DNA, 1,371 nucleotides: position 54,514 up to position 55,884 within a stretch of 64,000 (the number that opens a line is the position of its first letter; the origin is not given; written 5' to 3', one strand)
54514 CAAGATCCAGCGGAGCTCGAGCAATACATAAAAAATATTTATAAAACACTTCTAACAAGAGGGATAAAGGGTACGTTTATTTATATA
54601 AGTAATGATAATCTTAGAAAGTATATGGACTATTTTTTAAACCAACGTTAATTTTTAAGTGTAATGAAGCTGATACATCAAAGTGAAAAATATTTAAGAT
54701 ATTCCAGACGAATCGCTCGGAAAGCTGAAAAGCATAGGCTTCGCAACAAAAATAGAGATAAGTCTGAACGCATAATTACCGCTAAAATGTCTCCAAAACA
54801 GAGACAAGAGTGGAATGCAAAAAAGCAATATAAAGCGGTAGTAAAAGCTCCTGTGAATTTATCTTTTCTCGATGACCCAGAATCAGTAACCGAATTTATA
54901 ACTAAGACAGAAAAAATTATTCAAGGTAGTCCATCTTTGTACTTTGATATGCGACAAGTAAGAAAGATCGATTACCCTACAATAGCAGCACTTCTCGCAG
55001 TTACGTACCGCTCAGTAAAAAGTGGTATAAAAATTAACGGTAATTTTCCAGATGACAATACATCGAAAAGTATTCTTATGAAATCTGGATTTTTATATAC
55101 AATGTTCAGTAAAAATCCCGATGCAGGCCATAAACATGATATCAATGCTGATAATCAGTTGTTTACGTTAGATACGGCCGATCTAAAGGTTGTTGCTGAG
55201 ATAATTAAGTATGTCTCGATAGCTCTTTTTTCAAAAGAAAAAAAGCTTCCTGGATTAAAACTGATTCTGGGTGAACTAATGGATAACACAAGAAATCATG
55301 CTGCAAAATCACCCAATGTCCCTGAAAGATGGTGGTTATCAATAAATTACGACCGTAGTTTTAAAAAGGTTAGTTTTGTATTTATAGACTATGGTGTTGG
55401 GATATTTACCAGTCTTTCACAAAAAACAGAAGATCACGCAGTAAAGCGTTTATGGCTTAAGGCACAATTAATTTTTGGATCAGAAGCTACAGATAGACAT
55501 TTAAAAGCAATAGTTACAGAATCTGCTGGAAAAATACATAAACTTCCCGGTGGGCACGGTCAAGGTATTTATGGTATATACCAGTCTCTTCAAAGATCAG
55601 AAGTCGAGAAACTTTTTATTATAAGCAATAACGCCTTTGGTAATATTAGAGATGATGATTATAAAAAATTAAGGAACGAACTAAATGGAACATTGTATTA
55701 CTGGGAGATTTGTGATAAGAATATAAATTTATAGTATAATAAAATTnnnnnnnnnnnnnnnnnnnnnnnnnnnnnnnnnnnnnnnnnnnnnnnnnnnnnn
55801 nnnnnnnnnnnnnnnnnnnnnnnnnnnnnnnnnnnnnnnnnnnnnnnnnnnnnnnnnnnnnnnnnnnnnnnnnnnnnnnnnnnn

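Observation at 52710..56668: Five-gene operon with the architecture of an uncharacterised anti-phage/conflict system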

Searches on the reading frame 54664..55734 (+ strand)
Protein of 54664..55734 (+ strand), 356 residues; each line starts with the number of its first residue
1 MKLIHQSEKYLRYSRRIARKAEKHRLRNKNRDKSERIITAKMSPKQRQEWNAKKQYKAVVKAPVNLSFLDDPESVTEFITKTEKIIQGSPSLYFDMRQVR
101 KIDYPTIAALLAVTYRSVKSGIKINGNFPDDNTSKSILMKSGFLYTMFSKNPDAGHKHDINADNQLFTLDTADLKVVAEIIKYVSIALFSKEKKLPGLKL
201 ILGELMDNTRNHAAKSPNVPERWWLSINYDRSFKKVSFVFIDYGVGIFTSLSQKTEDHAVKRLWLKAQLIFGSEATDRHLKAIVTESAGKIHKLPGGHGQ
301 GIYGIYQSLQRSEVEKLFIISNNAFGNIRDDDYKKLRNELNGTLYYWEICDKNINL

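Call 3: search_protein_families(library=pfam, proteins=[window:54664-55734:+], max_evalue=0.1)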
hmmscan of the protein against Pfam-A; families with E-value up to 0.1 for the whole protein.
window:54664-55734:+ (356 aa): 1 family
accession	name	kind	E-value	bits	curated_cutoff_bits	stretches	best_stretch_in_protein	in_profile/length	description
PF02518.31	HATPase_c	-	0.048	14.5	26.4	1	197-269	5-56/111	Histidine kinase-, DNA gyrase B-, and HSP90-like ATPase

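Call 4: search_protein_families(library=padloc, proteins=[window:54664-55734:+], max_evalue=0.1)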
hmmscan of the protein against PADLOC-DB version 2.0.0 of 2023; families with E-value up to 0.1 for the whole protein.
window:54664-55734:+ (356 aa): 0 families

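Call 5: search_protein_families(library=ncbifam, proteins=[window:54664-55734:+], max_evalue=0.1)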
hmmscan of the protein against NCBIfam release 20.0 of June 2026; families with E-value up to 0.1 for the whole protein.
window:54664-55734:+ (356 aa): 0 families

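Call 9: find_homologous_proteins(query=window:54664-55734:+, max_evalue=0.001)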
Query window:54664-55734:+ (356 aa): 26 proteins with E <= 0.001 among 1373 candidates.
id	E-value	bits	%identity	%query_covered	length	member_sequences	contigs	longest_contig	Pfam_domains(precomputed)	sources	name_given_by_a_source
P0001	1.2e-198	677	84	99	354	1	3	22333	-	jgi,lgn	jgi:hypothetical protein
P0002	1.4e-139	483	63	99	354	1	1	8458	-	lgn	-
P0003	5.4e-139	481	62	99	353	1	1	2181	-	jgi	jgi:hypothetical protein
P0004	4.2e-133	462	60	99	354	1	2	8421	-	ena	-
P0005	5.0e-132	458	58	99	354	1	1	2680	-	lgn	-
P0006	1.1e-131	457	58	99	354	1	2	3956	-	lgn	-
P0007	1.7e-130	453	57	99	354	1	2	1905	-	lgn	-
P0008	2.0e-130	453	57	99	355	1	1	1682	-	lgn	-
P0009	4.8e-126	439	56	100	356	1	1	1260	-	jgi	jgi:hypothetical protein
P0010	8.5e-124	431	55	99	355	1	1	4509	-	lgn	-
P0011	3.3e-120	419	55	98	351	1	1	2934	-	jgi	jgi:hypothetical protein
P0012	2.7e-118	413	53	99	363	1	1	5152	-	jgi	-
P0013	9.9e-115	401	53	99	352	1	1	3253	-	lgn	-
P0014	1.2e-110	388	54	99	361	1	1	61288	-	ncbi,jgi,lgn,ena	ncbi:MAG: ATP-binding protein [Candidatus Paceibacterota bacterium]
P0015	2.7e-101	357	49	99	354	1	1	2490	-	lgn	-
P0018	3.8e-86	307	46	88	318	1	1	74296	-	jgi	jgi:hypothetical protein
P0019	3.8e-78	281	41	99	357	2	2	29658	-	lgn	-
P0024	1.5e-59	220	39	82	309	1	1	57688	-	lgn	-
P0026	2.0e-11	62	25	94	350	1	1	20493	-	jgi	jgi:hypothetical protein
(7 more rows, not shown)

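Call 11: find_encoding_contigs(protein=P0014, flank=7000, max_places=2)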
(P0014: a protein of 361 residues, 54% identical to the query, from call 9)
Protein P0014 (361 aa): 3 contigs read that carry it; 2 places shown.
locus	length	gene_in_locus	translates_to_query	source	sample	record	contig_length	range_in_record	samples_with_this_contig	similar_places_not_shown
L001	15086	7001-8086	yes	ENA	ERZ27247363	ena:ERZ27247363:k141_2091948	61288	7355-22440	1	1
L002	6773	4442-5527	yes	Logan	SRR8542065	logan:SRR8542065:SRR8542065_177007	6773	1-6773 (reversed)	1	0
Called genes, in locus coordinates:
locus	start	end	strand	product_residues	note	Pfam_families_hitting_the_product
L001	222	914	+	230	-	PF13489:Methyltransf_23, PF13847:Methyltransf_31, PF08241:Methyltransf_11, PF08242:Methyltransf_12, PF13649:Methyltransf_25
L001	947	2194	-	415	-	PF04055:Radical_SAM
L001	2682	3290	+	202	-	-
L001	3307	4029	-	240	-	-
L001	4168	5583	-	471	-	PF07693:KAP_NTPase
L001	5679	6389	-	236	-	-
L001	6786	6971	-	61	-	-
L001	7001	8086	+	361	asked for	-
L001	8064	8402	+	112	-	PF14213:DUF4325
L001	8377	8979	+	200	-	-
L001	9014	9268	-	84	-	-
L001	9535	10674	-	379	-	PF14082:SduA_C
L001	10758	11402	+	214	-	-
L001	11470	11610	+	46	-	-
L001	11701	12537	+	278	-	PF23343:REP_ORF2-G2P, PF20199:RepSA (faint)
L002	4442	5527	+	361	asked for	-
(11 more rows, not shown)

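Call 12: find_encoding_contigs(protein=P0018, flank=7000, max_places=2)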
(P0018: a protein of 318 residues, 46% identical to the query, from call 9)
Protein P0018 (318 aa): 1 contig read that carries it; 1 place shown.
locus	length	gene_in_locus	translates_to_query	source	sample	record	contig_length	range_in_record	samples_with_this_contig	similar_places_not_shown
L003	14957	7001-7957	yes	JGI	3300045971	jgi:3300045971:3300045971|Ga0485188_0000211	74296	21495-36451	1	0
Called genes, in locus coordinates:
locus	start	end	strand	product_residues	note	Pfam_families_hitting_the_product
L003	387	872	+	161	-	-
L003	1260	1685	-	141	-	PF01245:Ribosomal_L19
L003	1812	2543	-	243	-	PF00849:PseudoU_synth_2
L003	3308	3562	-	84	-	-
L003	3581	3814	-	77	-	-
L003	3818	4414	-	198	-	PF09335:VTT_dom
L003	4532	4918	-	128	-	PF01588:tRNA_bind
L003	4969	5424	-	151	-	PF03652:RuvX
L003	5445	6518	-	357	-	PF13354:Beta-lactamase2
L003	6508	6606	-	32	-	-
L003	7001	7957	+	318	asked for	-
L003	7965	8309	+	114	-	PF14213:DUF4325 (weak)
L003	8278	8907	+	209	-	-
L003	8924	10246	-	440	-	PF00239:Resolvase, PF07508:Recombinase, PF13408:Zn_ribbon_recom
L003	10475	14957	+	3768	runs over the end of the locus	PF03534:SpvB, PF05593:RHS_repeat (faint), PF13517:FG-GAP_3 (faint), PF13385:Laminin_G_3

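Call 13: find_encoding_contigs(protein=P0024, flank=7000, max_places=2)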
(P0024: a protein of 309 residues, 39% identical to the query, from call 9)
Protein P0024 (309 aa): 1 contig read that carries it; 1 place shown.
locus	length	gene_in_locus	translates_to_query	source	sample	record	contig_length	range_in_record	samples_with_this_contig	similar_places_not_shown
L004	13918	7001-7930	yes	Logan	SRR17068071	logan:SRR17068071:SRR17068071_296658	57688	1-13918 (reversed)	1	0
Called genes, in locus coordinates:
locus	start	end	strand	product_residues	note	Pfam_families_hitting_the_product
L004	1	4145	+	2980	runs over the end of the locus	PF03534:SpvB, PF13517:FG-GAP_3 (weak), PF05593:RHS_repeat (weak), PF25788:Ig_Rha78A_N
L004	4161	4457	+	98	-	-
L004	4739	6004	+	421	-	PF25023:TEN_YD-shell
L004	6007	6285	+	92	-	-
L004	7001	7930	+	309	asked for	-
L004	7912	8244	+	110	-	PF14213:DUF4325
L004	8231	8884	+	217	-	-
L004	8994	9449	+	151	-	PF16677:GP3_package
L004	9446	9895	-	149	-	-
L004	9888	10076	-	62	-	-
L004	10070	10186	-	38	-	-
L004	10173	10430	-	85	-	-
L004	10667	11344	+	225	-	-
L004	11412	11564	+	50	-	-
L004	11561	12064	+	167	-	-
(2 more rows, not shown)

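Call 15: find_encoding_contigs(protein=P0001, flank=7000, max_places=2)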
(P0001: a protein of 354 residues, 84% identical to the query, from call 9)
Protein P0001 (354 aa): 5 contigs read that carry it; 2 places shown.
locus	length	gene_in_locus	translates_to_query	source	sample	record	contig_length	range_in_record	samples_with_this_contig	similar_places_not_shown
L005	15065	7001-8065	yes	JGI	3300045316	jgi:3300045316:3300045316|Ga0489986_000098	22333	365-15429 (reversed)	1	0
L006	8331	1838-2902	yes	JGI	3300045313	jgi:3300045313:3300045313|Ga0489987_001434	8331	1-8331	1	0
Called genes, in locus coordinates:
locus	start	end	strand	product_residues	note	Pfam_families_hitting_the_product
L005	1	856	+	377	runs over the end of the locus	PF01420:Methylase_S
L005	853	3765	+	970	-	PF04313:HSDR_N, PF00270:DEAD (weak), PF04851:ResIII, PF18766:SWI2_SNF2, PF22679:T1R_D3-like, PF11867:T1RH-like_C (weak)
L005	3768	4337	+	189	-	PF01863:YgjP-like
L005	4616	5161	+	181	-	PF07553:Lipoprotein_Ltp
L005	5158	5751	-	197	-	-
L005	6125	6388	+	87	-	PF01541:GIY-YIG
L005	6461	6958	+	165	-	PF10881:DUF2726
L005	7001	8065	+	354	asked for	-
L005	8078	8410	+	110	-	PF14213:DUF4325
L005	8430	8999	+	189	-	-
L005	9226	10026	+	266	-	PF03476:MOSC_N, PF03473:MOSC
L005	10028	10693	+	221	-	PF00970:FAD_binding_6, PF00175:NAD_binding_1 (faint), PF08030:NAD_binding_6 (faint)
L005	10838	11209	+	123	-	-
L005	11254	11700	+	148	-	-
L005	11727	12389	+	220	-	-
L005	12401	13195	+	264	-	PF05675:DUF817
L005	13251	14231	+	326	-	-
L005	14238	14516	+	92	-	-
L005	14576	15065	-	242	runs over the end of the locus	-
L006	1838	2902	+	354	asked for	-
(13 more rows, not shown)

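Call 16: find_encoding_contigs(protein=P0019, flank=7000, max_places=2)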
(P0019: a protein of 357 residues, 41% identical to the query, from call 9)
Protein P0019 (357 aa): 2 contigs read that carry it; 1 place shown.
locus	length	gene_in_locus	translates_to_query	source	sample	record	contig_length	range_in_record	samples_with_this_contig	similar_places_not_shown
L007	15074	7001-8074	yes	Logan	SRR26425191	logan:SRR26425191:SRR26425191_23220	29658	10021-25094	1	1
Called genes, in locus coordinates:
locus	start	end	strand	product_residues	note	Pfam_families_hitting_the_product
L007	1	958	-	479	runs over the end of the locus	-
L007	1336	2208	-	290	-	-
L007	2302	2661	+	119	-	-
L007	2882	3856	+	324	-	-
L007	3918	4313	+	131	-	-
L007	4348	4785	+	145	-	-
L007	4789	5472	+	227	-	-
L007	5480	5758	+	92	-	-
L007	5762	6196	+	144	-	-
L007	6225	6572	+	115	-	-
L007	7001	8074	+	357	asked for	-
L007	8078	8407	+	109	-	PF14213:DUF4325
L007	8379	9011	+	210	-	-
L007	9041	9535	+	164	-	-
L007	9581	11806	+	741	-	PF00881:Nitroreductase, PF02624:YcaO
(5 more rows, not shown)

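Call 17: find_encoding_contigs(protein=P0026, flank=7000, max_places=2)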
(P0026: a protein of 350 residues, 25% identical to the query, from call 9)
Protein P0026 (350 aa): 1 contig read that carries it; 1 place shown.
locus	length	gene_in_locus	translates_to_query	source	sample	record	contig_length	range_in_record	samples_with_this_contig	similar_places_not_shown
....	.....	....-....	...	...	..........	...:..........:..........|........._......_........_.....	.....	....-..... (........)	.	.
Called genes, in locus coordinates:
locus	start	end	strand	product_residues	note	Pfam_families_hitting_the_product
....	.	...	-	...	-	?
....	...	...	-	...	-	-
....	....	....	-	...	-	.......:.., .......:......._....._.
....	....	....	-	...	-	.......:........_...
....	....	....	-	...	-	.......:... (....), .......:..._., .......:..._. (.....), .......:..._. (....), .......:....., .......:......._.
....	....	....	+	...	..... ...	-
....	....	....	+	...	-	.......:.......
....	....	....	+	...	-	-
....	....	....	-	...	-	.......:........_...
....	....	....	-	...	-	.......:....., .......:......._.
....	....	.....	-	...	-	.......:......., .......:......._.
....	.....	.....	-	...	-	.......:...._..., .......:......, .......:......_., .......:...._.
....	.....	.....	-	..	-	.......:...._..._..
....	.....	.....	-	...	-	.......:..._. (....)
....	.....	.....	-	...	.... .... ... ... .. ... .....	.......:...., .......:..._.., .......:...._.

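Call 24: find_related_loci(query=A3, collection=genome_contigs, flank=8000)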
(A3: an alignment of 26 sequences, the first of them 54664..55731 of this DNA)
Query A3 (356 aa) in genome_contigs; peptide patterns used: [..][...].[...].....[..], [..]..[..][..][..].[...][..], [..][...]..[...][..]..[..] (x = any residue, [..] = any of these).
98 stretches matched a pattern; 30 encode a relative of the query (tblastn E <= 1e-3); 30 distinct loci.
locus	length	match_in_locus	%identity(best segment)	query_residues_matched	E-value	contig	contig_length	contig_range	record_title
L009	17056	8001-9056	54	1-354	2e-111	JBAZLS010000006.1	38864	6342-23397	MAG: Candidatus Paceibacterota bacterium isolate SO_2017_LW4_20 scaffold_2421_c1_LW137-91_2017, whole genome shotgun seq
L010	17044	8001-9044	33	12-356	1e-50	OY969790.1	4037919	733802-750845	MAG: uncultured Flavobacteriaceae bacterium isolate MFD04716.bin.1.40 genome assembly, chromosome: 1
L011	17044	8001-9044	33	12-356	4e-50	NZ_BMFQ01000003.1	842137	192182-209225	Bizionia arctica strain CGMCC 1.12751 sequence03, whole genome shotgun sequence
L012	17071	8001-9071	32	1-355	6e-46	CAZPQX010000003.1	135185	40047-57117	MAG TPA_asm: uncultured Candidatus Saccharibacteria bacterium isolate SRP292972_co1_63 genome assembly, contig: NODE_148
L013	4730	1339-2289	32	29-349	4e-45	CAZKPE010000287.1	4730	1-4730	MAG TPA_asm: uncultured Lewinella sp. isolate SRP063590_co1_111 genome assembly, contig: NODE_18691_length_4730_cov_23.6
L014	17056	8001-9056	31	15-355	8e-45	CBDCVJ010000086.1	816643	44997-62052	MAG: Saprospiraceae bacterium isolate a45c6890-a578-4b9d-91b3-fd16a54b2d64 genome assembly, contig: contig_86, whole gen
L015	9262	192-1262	31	1-355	3e-44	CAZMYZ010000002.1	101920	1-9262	MAG TPA_asm: uncultured Candidatus Saccharibacteria bacterium isolate SRP342105_co1_88 genome assembly, contig: NODE_239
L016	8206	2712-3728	32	18-354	5e-44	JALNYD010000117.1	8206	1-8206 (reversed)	MAG: Candidatus Cloacimonadota bacterium isolate SO_2017_CLC bin 82 scaffold_15726_c1_PH3_2017, whole genome shotgun seq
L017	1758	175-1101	27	39-351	8e-27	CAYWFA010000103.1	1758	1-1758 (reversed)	MAG TPA_asm: Candidatus Woesearchaeota archaeon isolate binchicken_co108_153 genome assembly, contig: NODE_130951_length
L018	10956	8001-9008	27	7-349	2e-26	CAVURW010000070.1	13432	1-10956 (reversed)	MAG: uncultured Verrucomicrobiae bacterium isolate MFD01689.bin.2.69 genome assembly, contig: contig_41821, whole genome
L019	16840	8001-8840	27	60-349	9e-24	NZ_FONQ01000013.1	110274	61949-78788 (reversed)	Flavobacterium xueshanense strain CGMCC 1.9227, whole genome shotgun sequence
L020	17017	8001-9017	27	12-352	9e-24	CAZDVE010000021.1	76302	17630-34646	MAG TPA_asm: uncultured Pirellulales bacterium isolate binchicken_co116_18 genome assembly, contig: NODE_207_length_7630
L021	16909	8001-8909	29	51-349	7e-22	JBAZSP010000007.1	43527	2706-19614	MAG: Candidatus Shapirobacteria bacterium isolate SO_2017_GW1_176 NODE_4176_length_43527_cov_1.186935_OW334_2017, whole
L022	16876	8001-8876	25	62-349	2e-21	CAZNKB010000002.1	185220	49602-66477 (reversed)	MAG TPA_asm: uncultured Gammaproteobacteria bacterium isolate SRP173033_co3_60 genome assembly, contig: NODE_26_length_1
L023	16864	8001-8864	27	49-349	2e-28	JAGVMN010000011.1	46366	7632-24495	MAG: Bacteroidia bacterium isolate SW_48 c_000000012114, whole genome shotgun sequence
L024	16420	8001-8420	37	201-349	1e-18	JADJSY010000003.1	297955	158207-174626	MAG: Lewinellaceae bacterium isolate Hade_18-Q3-R52-61_MAXAC.228 tig00008054-10-2977520, whole genome shotgun sequence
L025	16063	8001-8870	25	62-349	6e-22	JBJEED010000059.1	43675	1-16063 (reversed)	MAG: Bacilli bacterium isolate LOHA09_bin.008 NODE_389_length_43675_cov_11.795484, whole genome shotgun sequence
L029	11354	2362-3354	25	29-349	2e-17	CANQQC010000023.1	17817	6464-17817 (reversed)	MAG: uncultured Clostridia bacterium isolate Lapin-011__bin62 genome assembly, contig: Lapin-011__NODE_3188_length_17817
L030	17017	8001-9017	24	9-349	4e-17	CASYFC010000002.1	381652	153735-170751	MAG: uncultured Clostridia bacterium isolate extra-ERR2136572.1_1677762953 genome assembly, contig: NODE_2_length_381652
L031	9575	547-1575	24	7-349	5e-17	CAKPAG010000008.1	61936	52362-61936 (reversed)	MAG: uncultured Clostridia bacterium isolate REFINED_METABAT215_TOP10_CONTIGS_1500_ASSEMBLY_K77_MERGED__Hadza_MoBio_hadz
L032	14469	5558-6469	25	43-349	3e-16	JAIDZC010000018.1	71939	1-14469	MAG: Anaeroplasmataceae bacterium isolate SC0377_S7_4 SC0377_S7_4_contig_18, whole genome shotgun sequence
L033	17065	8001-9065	24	4-356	2e-18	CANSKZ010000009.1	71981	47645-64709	MAG TPA_asm: uncultured Clostridium sp. isolate SRR15510221_bin.48_metawrap_v1.3_MAG genome assembly, contig: NODE.409_l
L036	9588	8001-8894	26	62-349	1e-14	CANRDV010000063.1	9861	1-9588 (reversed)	MAG: uncultured Bacilli bacterium isolate Lapin-025__bin58 genome assembly, contig: Lapin-025__NODE_5350_length_9861_cov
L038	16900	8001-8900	26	62-349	2e-18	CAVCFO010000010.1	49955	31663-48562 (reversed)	bacterium isolate G02606-L1_cleanbin_000001 genome assembly, contig: Spades_G02606-L1_contig_214, whole genome shotgun s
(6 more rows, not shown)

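Call 26: predict_structure(alignment_id=A3)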
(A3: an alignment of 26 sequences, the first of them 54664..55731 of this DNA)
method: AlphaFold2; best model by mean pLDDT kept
length: 356 residues; sequences in the alignment: 26
mean_pLDDT: 83.9   pTM: 0.81
mean pLDDT of the five models: 83.9, 82.9, 82.6, 80.7, 80.4
residues with pLDDT >= 90: 144; 70-90: 160; 50-70: 36; < 50: 16
segments of 3 or more residues with pLDDT < 50: 154-157, 290-299
pLDDT, mean of each block of 10 residues (from residue 1): 79 93 93 88 86 90 96 95 91 95 94 86 92 91 78 52 67 74 88 86 81 63 84 90 84 81 88 93 76 42 87 92 94 94 92 56
secondary structure, 60 per line:
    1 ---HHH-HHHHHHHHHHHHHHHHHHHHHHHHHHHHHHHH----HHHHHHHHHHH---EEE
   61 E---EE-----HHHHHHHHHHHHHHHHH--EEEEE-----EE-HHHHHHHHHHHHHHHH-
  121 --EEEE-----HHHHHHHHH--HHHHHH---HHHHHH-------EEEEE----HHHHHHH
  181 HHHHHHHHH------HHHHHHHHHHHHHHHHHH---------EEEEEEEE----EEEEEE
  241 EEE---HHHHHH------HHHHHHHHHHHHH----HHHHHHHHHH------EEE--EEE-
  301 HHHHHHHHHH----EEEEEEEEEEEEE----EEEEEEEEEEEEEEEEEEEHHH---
elements in order: H8-39 H44-54 E58-61 H72-88 E91-95 H104-119 E123-126 H132-140 H143-148 H152-157 E165-169 H174-189 H196-213 E223-230 E235-243 H247-252 H259-271 H276-285 E292-294 E297-299 H301-310 E315-327 E332-350
